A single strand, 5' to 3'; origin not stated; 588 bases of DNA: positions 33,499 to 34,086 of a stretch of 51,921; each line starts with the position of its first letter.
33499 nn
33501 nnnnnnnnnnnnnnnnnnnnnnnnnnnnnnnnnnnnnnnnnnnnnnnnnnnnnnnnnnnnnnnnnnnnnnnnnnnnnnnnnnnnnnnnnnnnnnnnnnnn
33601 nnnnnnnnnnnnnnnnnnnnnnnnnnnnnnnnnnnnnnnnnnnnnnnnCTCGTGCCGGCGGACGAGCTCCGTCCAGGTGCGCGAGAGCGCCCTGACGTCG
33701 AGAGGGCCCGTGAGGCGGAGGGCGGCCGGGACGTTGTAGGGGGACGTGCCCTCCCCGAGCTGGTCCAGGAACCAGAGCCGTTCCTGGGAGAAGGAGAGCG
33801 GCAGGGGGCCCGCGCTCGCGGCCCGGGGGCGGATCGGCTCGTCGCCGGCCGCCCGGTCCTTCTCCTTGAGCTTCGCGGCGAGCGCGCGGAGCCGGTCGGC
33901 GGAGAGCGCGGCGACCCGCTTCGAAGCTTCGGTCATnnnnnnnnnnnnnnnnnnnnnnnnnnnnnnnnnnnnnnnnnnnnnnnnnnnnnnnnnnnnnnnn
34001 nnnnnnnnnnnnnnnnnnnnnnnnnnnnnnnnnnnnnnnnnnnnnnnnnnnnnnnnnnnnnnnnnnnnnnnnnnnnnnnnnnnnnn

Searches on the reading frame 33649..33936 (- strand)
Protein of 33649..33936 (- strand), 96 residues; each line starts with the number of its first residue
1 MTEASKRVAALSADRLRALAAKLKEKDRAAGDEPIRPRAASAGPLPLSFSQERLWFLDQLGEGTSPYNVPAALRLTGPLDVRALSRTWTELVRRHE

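Call 83: search_protein_families(library=pfam, proteins=[window:33649-33936:-], max_evalue=1)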
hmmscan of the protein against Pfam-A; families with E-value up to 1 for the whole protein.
seq(96 aa): 1 family
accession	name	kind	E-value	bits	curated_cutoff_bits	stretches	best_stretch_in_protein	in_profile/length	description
PF00668.25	Condensation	-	6.4e-12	45.3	30.6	1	45-96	5-56/456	Condensation domain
